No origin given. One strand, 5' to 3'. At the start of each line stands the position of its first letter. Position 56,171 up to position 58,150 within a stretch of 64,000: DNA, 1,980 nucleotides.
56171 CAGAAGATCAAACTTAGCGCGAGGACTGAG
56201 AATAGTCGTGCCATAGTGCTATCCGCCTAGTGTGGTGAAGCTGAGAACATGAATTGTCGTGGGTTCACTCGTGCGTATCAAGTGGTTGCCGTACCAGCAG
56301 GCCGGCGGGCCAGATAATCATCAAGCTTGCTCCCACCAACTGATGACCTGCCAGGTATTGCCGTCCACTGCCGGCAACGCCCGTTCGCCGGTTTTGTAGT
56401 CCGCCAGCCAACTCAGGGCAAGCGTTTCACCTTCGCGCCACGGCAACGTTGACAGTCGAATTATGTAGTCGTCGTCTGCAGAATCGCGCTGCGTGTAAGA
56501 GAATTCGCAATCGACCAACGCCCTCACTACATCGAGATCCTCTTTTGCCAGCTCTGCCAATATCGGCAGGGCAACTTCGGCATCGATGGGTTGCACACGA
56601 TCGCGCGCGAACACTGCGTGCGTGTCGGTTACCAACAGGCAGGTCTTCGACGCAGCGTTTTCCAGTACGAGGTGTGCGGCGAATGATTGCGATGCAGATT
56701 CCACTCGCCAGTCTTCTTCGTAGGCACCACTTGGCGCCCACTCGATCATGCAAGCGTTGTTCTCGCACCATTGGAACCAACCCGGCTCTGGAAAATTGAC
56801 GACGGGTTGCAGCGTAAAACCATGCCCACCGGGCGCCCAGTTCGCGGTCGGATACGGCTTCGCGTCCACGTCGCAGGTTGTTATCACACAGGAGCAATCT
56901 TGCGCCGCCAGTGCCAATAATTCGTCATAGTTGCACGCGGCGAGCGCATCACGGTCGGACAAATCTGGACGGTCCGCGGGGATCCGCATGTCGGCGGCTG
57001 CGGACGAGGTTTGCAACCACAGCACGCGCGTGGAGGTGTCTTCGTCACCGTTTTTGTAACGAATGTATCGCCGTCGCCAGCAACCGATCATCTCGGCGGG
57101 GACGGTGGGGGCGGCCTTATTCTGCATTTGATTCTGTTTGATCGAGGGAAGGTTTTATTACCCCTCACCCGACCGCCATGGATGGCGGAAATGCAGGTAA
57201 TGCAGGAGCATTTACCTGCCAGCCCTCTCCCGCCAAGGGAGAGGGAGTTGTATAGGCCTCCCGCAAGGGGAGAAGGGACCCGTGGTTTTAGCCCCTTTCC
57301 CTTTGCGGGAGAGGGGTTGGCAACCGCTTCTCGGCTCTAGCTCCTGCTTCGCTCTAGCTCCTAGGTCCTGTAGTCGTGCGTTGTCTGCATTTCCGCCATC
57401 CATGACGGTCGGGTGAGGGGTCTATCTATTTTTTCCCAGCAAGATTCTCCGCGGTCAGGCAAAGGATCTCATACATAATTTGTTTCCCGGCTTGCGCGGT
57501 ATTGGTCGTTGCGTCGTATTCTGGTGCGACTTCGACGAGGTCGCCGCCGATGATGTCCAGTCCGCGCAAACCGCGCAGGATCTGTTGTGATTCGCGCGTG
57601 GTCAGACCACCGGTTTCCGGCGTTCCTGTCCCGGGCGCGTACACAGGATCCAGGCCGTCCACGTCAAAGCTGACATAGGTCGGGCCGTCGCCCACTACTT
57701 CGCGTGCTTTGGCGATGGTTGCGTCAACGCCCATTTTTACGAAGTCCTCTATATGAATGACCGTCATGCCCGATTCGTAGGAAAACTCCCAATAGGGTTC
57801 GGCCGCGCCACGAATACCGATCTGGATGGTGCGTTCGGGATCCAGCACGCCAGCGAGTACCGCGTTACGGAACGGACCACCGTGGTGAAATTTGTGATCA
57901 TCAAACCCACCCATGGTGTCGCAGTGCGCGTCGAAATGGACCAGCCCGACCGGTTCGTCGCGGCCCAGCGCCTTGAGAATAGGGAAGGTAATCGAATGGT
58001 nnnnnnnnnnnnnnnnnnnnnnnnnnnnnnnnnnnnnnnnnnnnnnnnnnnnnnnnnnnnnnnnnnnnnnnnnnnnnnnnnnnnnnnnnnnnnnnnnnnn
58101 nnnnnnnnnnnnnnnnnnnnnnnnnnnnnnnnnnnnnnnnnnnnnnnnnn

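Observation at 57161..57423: MITE-like intergenic element with 37-bp near-perfect terminal inverted repeats and nested internal hairpins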

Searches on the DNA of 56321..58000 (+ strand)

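Call 6: search_rna_families(source=window, start=56500, end=58000, threshold=evalue, max_evalue=10)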
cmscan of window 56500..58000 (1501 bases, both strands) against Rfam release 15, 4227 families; matches with E-value up to 10: 7.
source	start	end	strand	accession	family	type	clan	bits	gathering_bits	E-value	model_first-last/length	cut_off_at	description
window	57215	57323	+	RF04119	MIR1858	Gene; miRNA;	-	21.8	137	0.77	1-197/197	no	MIR1858 microRNA precursor family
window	57216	57323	+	RF04123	mir-3127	Gene; miRNA;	-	18.2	82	7.1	1-87/87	no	mir-3127 microRNA precursor family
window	57137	57216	-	RF02979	freshwater-1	Gene; sRNA;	-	17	72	1.3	1-62/62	no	freshwater-1 RNA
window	57214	57312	-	RF01056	Magnesium-II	Cis-reg; riboswitch;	-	16.4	40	3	1-115/115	no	Magnesium riboswitch aptamer (Magnesium responsive RNA element)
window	57290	57324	+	RF01370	CRISPR-DR57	Gene; CRISPR;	-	15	39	7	1-37/37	no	CRISPR RNA direct repeat element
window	57036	57128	+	RF02741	Rev44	Gene; antisense;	-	11.6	178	2.2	1-336/336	no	Soft rot Enterobacteriaceae Rev 44 asRNA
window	57183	57235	-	RF02501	Atu_C7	Gene; sRNA;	-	11.3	45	8.7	64-112/157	no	Rhizobiales sRNA Atu_C7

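Call 8: search_dna_similar(query=window:57150-57430:+, collection=plasmids, mode=distant, max_evalue=0.001, max_rows=40)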
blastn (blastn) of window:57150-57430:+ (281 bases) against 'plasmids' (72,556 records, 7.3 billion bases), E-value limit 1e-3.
Records with a match: 1; places in all: 1; records where one place covers at least 80% of the query: 0.
Best place of each record, by identity: 80-90% 1.
By first word of the organism name: Halomonas 1.
By predicted mobility (MOB-suite, as given by PLSDB): non-mobilizable 1.
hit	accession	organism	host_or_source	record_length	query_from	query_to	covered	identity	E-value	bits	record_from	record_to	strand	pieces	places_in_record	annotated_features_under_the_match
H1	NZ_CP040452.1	Halomonas sp. PA16-9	-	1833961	22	71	18%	86.3%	1e-5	58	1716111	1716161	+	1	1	none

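Call 11: get_annotated_region(hit=H1, flank=1500)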
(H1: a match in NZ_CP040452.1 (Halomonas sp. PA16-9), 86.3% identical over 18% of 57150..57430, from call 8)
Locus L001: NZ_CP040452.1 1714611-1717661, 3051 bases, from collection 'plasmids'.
description: Halomonas sp. PA16-9 plasmid p_unnamed1, complete sequence
organism: Halomonas sp. PA16-9 (NCBI taxid 2576841)
taxonomy: Bacteria; Pseudomonadota; Gammaproteobacteria; Oceanospirillales; Halomonadaceae; Halomonas; Halomonas sp. PA16-9
host: -; source: -; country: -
typing (MOB-suite, as given by PLSDB): non-mobilizable
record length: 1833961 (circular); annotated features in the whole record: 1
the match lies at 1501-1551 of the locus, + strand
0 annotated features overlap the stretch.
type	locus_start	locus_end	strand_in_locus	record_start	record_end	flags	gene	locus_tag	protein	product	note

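Call 43: search_with_rna_model(model_id=R1, sources=[L001, L007, L008, L009, L010, L012, L014, L015, L016, L017, L018, L019, L020, L021, L022, L023, L024, L025, L026, L027, L028, L029, L030, L032, L033, L034, L035, L036, L037, L038, L039, L040, L041, L042, L043, L044, L045, L046, L047, L048, L049, L050, L051, L052, L053, L054, L055, L056, L057, L058, L059, L060, L061, L062, L063, L064, L065, L066, L067, L068, L069, L070, L071, L072, L073, L074, L075, L076, L077, L078, L079, L080, L081, L082, L083, L084, L085, L086, L087, L088, L089, L090, L091, L092, L093, L094, L096, L097, L098, L099, L100, L101, L102, L103, L104, L105, L106, L107, L108, L109], max_evalue=0.001)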
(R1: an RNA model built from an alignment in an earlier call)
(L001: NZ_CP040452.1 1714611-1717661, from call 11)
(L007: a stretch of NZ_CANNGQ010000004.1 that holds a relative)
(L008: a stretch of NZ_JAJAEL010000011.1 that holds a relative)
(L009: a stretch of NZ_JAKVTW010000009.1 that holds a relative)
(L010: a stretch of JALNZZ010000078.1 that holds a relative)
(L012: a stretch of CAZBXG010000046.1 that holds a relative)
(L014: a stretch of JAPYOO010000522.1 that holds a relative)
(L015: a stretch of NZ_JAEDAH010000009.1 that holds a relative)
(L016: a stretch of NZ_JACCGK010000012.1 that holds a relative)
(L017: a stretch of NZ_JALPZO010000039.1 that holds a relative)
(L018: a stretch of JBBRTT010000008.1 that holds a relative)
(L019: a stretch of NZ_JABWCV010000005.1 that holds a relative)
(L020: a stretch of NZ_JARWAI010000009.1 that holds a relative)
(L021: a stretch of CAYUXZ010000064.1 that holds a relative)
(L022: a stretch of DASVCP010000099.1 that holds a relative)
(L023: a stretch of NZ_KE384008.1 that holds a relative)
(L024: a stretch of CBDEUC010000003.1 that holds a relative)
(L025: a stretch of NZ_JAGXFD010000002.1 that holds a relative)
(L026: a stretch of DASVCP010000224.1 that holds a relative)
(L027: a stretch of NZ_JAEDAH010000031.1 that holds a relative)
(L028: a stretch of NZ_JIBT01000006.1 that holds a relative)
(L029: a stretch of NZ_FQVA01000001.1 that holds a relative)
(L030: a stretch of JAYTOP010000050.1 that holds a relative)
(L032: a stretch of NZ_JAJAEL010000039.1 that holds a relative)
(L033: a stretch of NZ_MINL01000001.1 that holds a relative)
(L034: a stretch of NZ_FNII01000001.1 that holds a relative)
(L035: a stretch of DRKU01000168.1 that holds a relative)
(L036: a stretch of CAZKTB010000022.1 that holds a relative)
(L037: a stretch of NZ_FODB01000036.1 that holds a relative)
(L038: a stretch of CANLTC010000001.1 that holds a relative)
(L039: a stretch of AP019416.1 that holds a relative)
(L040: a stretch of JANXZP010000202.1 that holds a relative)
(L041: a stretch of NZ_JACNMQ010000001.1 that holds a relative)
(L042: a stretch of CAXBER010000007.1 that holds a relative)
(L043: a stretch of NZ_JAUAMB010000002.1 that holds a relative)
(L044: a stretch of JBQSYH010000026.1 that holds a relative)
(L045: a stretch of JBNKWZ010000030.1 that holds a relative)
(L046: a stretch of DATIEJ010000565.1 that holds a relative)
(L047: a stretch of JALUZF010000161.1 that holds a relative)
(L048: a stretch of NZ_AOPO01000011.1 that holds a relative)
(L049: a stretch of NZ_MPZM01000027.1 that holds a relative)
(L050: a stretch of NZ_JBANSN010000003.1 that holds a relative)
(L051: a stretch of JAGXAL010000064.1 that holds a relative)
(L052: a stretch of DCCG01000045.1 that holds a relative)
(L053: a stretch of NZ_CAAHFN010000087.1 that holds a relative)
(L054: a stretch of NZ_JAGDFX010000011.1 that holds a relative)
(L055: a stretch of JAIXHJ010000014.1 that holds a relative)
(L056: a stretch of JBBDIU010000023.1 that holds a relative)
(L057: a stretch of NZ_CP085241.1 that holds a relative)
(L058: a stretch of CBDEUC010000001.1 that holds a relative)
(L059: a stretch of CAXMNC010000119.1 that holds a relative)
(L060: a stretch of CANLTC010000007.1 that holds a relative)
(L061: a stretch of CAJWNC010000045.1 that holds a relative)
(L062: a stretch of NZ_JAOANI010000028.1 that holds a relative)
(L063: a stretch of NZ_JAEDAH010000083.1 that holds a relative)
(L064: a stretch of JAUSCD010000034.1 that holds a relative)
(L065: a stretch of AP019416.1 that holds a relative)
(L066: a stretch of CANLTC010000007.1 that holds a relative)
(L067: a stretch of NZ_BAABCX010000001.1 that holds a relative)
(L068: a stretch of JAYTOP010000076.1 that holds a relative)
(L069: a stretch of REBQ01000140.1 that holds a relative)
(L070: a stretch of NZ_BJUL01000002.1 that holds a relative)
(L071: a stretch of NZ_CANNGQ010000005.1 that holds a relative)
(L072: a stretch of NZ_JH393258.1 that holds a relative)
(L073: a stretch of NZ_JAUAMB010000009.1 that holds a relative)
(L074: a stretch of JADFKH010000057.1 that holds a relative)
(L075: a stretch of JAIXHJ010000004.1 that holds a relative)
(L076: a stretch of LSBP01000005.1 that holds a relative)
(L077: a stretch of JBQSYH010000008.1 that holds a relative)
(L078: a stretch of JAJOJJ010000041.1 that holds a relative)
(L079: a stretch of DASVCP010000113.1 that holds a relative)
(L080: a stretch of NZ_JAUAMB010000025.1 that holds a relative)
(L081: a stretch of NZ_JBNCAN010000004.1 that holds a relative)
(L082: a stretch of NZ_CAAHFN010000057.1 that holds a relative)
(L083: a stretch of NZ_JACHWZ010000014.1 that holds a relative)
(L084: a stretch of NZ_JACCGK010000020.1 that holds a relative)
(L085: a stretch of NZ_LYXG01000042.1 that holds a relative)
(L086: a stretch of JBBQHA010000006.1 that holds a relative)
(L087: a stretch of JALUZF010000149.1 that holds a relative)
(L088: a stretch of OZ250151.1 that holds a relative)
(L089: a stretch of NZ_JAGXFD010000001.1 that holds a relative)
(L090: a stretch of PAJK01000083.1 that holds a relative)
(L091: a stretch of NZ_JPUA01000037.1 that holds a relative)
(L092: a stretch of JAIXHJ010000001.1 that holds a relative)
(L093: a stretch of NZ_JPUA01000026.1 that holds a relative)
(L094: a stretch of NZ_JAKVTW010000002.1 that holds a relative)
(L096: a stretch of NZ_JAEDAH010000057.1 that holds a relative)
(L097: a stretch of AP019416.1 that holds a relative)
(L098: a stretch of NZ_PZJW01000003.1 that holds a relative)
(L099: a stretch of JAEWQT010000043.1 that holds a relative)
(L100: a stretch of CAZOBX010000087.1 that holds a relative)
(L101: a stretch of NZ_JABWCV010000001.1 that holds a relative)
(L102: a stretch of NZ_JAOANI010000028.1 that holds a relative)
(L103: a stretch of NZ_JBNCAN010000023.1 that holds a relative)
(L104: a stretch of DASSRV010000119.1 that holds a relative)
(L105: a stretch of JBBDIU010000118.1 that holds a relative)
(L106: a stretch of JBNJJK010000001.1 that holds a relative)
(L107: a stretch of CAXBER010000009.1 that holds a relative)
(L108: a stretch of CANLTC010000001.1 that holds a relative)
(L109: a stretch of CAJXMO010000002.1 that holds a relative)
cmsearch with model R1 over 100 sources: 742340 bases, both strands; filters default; matches with E-value up to 0.001: 112.
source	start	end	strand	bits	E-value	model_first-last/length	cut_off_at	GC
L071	2476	2542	+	84.9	2.6e-24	1-67/67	no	0.57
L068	652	718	-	84.2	4.4e-24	1-67/67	no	0.58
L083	4397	4463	+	83.5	7.1e-24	1-67/67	no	0.52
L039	1414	1481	+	83.3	8.4e-24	1-67/67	no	0.53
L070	4640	4707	-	82.4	1.6e-23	1-67/67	no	0.59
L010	810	876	+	82.3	1.7e-23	1-67/67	no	0.58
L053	4742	4808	+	81.6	3e-23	1-67/67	no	0.57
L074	1453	1519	-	80.8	5.3e-23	1-67/67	no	0.6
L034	4021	4088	-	80.8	5.4e-23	1-67/67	no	0.5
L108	2570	2637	-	80.7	5.9e-23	1-67/67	no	0.54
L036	1829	1895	+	80.6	6.3e-23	1-67/67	no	0.48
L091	5897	5964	-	80.5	6.7e-23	1-67/67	no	0.59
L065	3731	3798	+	80.3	8e-23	1-67/67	no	0.54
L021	1379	1445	+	80.2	8.5e-23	1-67/67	no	0.6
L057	1196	1263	+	80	1e-22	1-67/67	no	0.59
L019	4529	4596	+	79.8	1.1e-22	1-67/67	no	0.54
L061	2159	2225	+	79.6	1.3e-22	1-67/67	no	0.57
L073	1884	1951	-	79.5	1.4e-22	1-67/67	no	0.54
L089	6354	6421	-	79.4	1.5e-22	1-67/67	no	0.57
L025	2338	2405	-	78.5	3e-22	1-67/67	no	0.63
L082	3206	3273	-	78.5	3e-22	1-67/67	no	0.56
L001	1493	1560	+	78.1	4e-22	1-67/67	no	0.53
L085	1951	2018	-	78.1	4.1e-22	1-67/67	no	0.56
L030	2214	2280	+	78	4.5e-22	1-67/67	no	0.58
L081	5010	5077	-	77.9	4.7e-22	1-67/67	no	0.56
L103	5344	5411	-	77.9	4.7e-22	1-67/67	no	0.56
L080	6239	6307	-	77.7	5.5e-22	1-67/67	no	0.57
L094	6711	6779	-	77.7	5.5e-22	1-67/67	no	0.57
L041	3836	3903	+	77.6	5.7e-22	1-67/67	no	0.5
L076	6639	6706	-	77.3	7.2e-22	1-67/67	no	0.6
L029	2708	2774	+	77.2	7.8e-22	1-67/67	no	0.54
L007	7784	7850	+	77.2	8e-22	1-67/67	no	0.58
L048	2180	2247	-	77.1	8.8e-22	1-67/67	no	0.56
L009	7080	7147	-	76.9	9.6e-22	1-67/67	no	0.57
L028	4381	4448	-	76.9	9.8e-22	1-67/67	no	0.53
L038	6759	6826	+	75.8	2.3e-21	1-67/67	no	0.56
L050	18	85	-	75.7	2.5e-21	1-67/67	no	0.59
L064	1714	1780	+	75.4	3e-21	1-67/67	no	0.61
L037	1761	1828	-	75.3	3.2e-21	1-67/67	no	0.56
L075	1082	1148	+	75.2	3.6e-21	1-67/67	no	0.58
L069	6465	6532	+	74.9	4.5e-21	1-67/67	no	0.53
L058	7419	7485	-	74.7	5.2e-21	1-67/67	no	0.6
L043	133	201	+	74.4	6.3e-21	1-67/67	no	0.51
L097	1468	1535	-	74.4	6.6e-21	1-67/67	no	0.56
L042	4268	4334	-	74.3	6.7e-21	1-67/67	no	0.66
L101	4639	4706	-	74.3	6.8e-21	1-67/67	no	0.56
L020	1844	1912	-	74.3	6.8e-21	1-67/67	no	0.51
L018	6334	6398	-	74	8.5e-21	1-67/67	no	0.63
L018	6237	6301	-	73.9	9.3e-21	1-67/67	no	0.63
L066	6213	6280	-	73.4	1.4e-20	1-67/67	no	0.56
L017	2645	2713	+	72.8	2.1e-20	1-67/67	no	0.59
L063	6277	6343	+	72.8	2.1e-20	1-67/67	no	0.6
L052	2738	2803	-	72.8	2.2e-20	1-67/67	no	0.5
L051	937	1002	+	72.5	2.7e-20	1-67/67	no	0.55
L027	22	88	-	72.4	2.8e-20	1-67/67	no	0.58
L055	3325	3391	-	72.4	2.9e-20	1-67/67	no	0.51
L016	6338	6406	-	71.9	4.2e-20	1-67/67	no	0.59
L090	7700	7766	+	71.6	5.2e-20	1-67/67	no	0.55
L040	1204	1270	-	71.4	6.3e-20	1-67/67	no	0.58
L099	1727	1793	-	71.2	6.8e-20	1-67/67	no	0.64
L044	646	714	+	71.1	7.3e-20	1-67/67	no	0.49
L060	7863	7930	-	70.8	9.5e-20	1-67/67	no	0.57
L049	2148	2213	-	70.6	1.1e-19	1-67/67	no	0.61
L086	7885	7951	+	70.1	1.6e-19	1-67/67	no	0.58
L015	74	140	-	70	1.7e-19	1-67/67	no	0.6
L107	6792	6858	-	69.6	2.3e-19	1-67/67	no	0.55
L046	5164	5230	+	69.5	2.5e-19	1-67/67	no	0.6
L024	1008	1073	-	69.3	2.9e-19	1-67/67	no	0.58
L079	3956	4023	-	69.1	3.4e-19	1-67/67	no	0.56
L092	1470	1536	+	68.8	4.2e-19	1-67/67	no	0.57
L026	2905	2969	-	68.2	6.8e-19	1-67/67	no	0.48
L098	7474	7558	-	67.9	8.2e-19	1-67/67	no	0.48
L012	1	56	-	67.7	9.5e-19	1-56/67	3'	0.46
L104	2792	2842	+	67.3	1.3e-18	8-58/67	no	0.55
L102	5845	5911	+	66.2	3e-18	1-67/67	no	0.54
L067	4348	4414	-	66.1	3.2e-18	1-67/67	no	0.63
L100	63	129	+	65.9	3.7e-18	1-67/67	no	0.45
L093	2253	2320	+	65.8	3.9e-18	1-67/67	no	0.53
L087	2003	2069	+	65.3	5.9e-18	1-67/67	no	0.55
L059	3675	3743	+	65.1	6.5e-18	1-67/67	no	0.52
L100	255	321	+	64.9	7.7e-18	1-67/67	no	0.45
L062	680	747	+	64.7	8.9e-18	1-67/67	no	0.59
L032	2210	2277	-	64.7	8.9e-18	1-67/67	no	0.59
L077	7711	7779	+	64.5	1e-17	1-67/67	no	0.52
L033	5680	5748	+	64.3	1.2e-17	1-67/67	no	0.54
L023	5226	5292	+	64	1.5e-17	1-67/67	no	0.67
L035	2420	2486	-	63.9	1.6e-17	1-67/67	no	0.67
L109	6045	6112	-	63.9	1.7e-17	1-67/67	no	0.5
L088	2696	2762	-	63.8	1.8e-17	1-67/67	no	0.6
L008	679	746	-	63.6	2.1e-17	1-67/67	no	0.57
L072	3790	3856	+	62.9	3.4e-17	1-67/67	no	0.61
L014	1315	1382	+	62.3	5.4e-17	1-67/67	no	0.51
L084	3962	4029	-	62.2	5.7e-17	1-67/67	no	0.56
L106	5034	5102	-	61.5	9.9e-17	1-67/67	no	0.54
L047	2275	2341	+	61.4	1e-16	1-67/67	no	0.49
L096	1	53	-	60.9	1.5e-16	1-53/67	3'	0.53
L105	4268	4334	-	58.9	6.9e-16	1-67/67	no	0.57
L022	1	57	+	58.7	7.7e-16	11-67/67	5'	0.56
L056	268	334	+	57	2.9e-15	1-67/67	no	0.57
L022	1842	1906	+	56.6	3.9e-15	1-67/67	no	0.58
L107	6734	6800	+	56.4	4.5e-15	1-67/67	no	0.61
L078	5987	6032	+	52.4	8.9e-14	1-46/67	3'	0.5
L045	6704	6767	+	48.6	1.5e-12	1-67/67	no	0.5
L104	2557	2622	+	47.6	3.3e-12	1-67/67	no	0.59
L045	5178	5244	+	43.9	5e-11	1-67/67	no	0.61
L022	3287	3350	-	43.2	8.3e-11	1-67/67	no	0.62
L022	7104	7172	+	42.5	1.4e-10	1-67/67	no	0.61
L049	502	567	+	41.4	3.3e-10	1-67/67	no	0.58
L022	1990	2056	+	32.5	2.4e-07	1-67/67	no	0.55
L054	2159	2209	-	28.4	5.3e-06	1-67/67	no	0.49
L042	4178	4242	+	28.3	5.9e-06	1-67/67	no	0.65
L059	3756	3805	+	23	0.0003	1-67/67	no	0.58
